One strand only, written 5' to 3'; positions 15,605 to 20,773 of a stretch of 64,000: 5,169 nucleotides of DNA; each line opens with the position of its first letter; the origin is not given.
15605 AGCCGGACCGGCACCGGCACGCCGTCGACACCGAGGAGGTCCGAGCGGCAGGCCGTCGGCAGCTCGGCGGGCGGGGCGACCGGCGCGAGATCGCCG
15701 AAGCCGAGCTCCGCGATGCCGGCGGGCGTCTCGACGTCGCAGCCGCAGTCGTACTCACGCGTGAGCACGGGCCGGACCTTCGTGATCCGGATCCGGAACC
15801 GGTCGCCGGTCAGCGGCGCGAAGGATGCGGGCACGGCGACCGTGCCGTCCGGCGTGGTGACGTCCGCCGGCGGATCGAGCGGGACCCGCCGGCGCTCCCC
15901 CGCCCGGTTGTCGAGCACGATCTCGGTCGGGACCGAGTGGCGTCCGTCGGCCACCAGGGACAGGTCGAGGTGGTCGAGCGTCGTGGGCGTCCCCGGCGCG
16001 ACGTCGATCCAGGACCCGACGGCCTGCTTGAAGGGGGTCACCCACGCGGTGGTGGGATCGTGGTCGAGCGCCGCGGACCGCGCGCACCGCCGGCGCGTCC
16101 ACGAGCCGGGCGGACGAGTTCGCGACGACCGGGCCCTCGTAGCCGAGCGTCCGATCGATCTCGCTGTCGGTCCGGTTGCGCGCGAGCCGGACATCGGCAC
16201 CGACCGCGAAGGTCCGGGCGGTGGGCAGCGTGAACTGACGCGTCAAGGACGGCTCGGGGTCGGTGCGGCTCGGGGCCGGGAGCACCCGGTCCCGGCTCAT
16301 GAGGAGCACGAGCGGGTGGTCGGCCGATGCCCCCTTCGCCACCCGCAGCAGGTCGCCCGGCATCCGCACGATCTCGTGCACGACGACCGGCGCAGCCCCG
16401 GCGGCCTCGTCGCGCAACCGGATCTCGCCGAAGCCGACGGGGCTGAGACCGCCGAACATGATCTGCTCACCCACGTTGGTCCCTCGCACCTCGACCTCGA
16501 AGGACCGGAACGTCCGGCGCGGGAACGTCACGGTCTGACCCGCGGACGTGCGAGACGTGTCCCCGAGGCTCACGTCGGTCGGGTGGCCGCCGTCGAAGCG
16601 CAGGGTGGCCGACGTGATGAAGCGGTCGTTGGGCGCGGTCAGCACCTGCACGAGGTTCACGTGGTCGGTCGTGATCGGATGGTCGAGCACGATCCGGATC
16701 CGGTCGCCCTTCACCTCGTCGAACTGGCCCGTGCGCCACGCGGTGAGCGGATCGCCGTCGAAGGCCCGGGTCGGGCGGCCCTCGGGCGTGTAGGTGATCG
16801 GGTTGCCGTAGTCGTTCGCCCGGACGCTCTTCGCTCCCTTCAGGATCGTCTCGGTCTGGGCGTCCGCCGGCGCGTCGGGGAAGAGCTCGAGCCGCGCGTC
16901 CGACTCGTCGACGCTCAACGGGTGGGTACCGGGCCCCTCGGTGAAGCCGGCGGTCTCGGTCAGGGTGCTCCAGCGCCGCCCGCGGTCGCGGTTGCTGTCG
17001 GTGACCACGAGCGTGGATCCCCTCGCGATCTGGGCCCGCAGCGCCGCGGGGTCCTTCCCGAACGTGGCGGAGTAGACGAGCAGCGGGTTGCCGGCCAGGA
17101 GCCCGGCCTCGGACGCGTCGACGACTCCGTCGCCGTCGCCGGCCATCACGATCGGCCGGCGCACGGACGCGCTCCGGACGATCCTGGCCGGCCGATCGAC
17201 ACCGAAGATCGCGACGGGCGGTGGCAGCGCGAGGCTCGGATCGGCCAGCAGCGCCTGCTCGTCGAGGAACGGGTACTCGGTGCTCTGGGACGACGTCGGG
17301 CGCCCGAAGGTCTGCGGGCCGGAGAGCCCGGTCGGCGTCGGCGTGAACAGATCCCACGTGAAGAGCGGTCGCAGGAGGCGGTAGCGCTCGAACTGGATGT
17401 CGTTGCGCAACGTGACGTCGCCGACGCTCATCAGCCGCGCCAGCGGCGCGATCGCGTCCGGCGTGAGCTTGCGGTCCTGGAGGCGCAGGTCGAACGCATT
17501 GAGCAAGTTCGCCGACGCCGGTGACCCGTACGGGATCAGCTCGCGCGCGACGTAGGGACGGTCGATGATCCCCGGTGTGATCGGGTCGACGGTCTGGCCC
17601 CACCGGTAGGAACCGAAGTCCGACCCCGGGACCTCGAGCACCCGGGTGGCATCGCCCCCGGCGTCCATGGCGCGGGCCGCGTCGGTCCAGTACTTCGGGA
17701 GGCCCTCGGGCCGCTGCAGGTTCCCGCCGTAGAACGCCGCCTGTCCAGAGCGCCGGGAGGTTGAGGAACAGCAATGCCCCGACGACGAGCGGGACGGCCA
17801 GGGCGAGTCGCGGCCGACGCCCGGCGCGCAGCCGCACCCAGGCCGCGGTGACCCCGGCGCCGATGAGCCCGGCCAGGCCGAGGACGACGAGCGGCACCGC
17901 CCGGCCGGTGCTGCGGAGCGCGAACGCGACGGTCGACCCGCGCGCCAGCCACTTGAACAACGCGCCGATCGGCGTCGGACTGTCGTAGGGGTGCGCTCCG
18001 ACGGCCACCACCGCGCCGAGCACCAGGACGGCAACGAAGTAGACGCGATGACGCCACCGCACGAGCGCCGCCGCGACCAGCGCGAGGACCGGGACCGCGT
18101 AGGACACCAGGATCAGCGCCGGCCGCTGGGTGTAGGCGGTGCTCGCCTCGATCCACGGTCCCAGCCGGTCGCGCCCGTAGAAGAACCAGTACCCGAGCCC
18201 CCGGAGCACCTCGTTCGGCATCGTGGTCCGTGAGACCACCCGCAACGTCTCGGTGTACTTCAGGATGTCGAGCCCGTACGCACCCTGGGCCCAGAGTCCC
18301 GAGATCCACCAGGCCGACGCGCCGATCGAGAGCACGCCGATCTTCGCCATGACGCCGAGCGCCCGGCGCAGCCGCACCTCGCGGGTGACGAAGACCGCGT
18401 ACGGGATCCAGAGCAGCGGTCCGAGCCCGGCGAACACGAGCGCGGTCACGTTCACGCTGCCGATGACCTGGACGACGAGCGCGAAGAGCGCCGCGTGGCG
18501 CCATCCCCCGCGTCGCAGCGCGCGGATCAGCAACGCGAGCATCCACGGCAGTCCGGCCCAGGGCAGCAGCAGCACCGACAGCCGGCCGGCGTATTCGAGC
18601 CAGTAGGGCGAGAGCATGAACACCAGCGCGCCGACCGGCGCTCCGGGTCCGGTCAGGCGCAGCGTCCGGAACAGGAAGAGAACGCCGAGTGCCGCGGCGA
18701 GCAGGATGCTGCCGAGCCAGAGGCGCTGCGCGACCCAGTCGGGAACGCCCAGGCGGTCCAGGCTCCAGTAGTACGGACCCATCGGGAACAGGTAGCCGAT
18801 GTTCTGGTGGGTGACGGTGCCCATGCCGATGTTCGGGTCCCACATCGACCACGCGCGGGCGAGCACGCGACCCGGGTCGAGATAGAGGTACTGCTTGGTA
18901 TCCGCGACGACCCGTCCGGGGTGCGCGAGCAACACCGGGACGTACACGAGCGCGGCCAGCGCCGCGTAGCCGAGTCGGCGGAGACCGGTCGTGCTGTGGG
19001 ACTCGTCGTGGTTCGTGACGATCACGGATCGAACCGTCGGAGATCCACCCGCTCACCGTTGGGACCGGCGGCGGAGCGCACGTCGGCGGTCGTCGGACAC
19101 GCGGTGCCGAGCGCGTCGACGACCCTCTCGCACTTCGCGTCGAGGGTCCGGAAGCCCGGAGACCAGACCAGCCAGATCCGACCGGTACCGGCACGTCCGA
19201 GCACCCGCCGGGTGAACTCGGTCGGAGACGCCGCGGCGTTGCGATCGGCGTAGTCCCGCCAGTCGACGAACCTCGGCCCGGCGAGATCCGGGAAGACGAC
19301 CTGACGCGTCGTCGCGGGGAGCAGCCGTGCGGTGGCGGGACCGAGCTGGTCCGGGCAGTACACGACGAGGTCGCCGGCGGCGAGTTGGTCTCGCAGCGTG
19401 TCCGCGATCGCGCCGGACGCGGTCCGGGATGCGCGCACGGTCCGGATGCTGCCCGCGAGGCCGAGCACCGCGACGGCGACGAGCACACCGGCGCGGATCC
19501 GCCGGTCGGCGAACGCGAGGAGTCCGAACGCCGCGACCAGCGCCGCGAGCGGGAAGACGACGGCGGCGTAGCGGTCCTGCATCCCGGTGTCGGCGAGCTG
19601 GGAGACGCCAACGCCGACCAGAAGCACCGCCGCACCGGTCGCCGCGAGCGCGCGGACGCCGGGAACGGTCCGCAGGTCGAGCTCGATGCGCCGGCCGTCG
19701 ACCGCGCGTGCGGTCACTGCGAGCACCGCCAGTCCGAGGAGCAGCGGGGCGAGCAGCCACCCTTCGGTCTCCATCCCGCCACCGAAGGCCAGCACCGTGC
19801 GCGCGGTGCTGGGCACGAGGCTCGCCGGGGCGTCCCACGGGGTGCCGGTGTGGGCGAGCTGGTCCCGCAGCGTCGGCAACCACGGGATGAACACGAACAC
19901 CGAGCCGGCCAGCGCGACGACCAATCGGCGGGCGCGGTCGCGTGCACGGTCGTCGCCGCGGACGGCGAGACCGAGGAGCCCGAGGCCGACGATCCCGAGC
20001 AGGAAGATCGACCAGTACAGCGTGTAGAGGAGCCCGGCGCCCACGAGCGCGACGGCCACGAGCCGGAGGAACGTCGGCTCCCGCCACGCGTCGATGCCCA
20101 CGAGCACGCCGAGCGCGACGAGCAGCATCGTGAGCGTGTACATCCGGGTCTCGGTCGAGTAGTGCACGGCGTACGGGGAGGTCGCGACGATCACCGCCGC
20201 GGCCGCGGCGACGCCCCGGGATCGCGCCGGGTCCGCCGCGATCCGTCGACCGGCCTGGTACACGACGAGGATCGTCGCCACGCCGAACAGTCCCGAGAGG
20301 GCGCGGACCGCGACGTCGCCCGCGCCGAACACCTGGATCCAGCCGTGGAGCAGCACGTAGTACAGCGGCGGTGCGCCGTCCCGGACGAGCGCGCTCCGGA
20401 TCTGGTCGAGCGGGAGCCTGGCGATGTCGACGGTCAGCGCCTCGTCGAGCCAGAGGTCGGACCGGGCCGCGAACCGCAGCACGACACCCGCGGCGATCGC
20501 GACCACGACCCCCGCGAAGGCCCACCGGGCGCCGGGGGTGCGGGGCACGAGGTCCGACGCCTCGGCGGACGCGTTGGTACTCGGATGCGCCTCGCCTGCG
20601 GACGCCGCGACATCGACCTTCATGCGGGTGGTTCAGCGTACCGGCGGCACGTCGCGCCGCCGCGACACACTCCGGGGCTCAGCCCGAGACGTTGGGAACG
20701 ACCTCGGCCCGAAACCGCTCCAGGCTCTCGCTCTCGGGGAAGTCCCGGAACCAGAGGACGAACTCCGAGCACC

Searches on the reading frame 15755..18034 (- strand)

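Call 14: search_protein_families(library=pfam, proteins=[window:15755-18034:-])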
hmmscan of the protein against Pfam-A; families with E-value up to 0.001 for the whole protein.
window:15755-18034:- (759 aa): 1 family
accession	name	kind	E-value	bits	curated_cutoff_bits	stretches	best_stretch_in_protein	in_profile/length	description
PF11847.13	GT-C_AftD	-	7.7e-24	84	26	1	111-361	409-643/661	Alpha-(1->3)-arabinofuranosyltransferase, N-terminal GT-C domain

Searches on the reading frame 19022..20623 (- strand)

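Call 15: search_protein_families(library=pfam, proteins=[window:19022-20623:-])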
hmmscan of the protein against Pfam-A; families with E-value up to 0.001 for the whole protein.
window:19022-20623:- (533 aa): 1 family
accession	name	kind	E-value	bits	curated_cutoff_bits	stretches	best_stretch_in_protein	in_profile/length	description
PF13231.12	PMT_2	-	2.2e-08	34.9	26.1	1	85-248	3-160/160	Dolichyl-phosphate-mannose-protein mannosyltransferase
